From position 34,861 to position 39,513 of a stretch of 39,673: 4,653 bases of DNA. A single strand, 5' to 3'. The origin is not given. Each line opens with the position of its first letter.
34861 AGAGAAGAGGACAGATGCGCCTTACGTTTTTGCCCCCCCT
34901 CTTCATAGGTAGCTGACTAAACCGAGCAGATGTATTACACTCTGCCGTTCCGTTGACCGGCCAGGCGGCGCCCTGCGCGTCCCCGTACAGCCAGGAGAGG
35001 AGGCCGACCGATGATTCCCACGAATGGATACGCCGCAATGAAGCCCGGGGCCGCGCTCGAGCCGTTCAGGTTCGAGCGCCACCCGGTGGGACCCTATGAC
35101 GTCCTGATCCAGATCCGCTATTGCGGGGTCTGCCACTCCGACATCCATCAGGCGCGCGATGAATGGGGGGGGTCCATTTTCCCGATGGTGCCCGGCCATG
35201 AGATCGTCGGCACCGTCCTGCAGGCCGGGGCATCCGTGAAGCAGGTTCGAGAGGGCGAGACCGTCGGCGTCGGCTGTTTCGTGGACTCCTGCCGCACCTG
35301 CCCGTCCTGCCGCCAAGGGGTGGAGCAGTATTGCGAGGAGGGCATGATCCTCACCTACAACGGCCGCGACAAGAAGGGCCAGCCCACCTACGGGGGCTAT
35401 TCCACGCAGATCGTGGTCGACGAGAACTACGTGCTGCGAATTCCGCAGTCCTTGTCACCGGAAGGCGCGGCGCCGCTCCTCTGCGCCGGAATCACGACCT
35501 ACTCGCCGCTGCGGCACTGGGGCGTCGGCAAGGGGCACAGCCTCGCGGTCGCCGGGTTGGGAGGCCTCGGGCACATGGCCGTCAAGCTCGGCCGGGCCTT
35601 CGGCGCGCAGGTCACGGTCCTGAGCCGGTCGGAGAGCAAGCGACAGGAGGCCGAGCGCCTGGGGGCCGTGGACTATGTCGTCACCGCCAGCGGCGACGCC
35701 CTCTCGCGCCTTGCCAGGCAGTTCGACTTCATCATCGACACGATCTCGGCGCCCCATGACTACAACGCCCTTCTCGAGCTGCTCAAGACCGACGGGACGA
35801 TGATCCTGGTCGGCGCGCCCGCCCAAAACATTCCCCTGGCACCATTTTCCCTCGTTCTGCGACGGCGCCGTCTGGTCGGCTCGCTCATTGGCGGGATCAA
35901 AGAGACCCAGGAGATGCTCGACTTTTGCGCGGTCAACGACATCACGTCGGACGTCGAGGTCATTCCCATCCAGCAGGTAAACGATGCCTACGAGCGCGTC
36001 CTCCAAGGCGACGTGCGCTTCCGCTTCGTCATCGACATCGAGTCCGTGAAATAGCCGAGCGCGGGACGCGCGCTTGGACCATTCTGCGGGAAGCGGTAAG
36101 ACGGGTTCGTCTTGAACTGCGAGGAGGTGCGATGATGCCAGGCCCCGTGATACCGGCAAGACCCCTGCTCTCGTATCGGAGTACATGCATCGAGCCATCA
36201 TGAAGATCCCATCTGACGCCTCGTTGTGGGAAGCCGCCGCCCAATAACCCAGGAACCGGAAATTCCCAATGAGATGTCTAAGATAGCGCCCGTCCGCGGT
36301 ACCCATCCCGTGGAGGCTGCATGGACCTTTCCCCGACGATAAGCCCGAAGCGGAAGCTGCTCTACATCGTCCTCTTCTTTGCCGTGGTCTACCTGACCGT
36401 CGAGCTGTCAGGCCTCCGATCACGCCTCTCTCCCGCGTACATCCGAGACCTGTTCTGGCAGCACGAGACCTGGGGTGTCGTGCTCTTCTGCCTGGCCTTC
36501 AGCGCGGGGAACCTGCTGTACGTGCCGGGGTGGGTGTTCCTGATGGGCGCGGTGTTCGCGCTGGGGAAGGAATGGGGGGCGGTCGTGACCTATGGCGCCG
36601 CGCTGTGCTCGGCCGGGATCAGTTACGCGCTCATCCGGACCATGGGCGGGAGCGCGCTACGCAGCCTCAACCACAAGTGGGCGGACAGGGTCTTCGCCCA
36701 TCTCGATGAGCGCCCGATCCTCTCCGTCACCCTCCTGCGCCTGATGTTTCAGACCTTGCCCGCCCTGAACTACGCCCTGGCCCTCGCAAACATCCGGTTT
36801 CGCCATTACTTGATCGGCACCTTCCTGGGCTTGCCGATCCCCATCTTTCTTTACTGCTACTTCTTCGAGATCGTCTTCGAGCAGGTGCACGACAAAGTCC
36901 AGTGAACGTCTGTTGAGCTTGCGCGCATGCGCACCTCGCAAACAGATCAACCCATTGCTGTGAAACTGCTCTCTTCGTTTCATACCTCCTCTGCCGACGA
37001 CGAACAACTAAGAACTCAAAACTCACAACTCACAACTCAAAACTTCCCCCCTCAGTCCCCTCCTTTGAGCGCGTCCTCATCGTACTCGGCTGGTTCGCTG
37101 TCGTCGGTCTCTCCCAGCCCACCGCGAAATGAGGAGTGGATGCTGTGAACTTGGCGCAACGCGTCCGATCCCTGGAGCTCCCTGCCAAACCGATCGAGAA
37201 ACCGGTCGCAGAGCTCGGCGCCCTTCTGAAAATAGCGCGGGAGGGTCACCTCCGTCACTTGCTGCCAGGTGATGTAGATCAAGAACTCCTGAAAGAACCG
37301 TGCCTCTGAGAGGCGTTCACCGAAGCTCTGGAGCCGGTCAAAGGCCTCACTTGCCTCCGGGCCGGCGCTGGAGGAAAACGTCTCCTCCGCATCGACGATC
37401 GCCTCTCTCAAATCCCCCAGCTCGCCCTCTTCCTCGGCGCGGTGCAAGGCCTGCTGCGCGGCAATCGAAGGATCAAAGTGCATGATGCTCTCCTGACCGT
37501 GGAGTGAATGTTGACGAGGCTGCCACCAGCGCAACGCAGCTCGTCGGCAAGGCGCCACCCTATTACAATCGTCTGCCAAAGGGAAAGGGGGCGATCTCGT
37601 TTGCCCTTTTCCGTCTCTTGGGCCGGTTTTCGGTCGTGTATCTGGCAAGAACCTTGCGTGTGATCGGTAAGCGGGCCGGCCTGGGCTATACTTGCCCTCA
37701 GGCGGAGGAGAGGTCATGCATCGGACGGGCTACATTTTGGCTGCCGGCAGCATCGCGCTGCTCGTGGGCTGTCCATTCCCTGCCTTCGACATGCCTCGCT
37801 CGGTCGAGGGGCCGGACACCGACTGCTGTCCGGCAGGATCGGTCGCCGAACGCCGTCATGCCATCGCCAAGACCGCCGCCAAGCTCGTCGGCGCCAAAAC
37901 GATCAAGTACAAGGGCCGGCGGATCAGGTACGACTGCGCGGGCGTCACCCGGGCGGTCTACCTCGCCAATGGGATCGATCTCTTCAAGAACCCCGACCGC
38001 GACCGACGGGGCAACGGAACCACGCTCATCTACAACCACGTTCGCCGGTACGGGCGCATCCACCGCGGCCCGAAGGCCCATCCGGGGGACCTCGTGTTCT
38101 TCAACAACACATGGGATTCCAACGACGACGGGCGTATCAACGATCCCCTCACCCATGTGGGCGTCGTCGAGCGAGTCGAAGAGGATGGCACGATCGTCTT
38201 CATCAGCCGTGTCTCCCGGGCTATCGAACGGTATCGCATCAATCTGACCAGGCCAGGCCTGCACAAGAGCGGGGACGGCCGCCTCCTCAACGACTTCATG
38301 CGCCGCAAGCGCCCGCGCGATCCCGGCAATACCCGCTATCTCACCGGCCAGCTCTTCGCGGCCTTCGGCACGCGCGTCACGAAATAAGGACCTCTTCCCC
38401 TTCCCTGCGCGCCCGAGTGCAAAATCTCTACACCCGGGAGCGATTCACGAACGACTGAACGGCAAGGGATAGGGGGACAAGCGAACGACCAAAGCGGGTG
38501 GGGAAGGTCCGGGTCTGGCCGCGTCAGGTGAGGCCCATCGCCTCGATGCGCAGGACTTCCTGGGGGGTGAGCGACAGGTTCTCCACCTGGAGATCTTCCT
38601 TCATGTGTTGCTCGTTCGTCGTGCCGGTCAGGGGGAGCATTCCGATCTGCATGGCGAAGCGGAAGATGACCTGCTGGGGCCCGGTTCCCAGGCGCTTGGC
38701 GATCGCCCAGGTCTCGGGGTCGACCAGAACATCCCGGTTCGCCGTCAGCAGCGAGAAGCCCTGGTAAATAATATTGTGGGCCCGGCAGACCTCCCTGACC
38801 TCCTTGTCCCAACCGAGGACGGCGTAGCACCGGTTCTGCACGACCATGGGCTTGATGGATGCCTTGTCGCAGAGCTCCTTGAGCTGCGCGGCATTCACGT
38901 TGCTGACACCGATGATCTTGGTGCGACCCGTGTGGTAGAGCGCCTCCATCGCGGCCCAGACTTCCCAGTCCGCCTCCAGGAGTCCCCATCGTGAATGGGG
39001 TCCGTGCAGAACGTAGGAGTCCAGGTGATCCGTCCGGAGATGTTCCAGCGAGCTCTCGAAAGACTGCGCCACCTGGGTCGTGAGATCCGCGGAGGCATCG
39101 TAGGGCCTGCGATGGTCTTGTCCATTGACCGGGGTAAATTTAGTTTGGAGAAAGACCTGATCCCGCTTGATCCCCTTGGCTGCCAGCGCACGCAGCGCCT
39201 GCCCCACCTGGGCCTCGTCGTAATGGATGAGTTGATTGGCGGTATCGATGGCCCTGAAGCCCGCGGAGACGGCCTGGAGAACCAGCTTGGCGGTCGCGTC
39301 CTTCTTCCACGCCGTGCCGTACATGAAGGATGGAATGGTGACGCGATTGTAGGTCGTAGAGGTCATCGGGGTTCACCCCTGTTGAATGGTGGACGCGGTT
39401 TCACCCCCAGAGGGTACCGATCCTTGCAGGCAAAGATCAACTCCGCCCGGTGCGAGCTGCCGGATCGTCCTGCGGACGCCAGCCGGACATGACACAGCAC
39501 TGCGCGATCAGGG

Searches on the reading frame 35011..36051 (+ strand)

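Call 68: search_protein_families(library=pfam, proteins=[window:35011-36051:+], max_evalue=0.0001)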
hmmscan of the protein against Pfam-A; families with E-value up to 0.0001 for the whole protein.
window:35011-36051:+ (347 aa): 3 families
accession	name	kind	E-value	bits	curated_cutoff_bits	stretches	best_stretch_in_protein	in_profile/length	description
PF00107.32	ADH_zinc_N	-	1.2e-25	90.4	31.8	1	185-306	1-127/129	Zinc-binding dehydrogenase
PF08240.17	ADH_N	-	6.9e-25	87.8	23.5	1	27-146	1-104/104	Alcohol dehydrogenase GroES-like domain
PF13602.12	ADH_zinc_N_2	-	5.6e-06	27.7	27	1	227-335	11-128/134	Zinc-binding dehydrogenase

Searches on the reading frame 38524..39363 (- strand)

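Call 68: search_protein_families(library=pfam, proteins=[window:38524-39363:-], max_evalue=0.0001)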
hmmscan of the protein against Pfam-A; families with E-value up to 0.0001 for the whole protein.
window:38524-39363:- (279 aa): 1 family
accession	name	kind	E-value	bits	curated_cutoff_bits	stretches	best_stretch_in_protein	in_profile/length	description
PF00248.27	Aldo_ket_red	-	9.2e-35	120.5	24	1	19-275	16-288/291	Aldo/keto reductase family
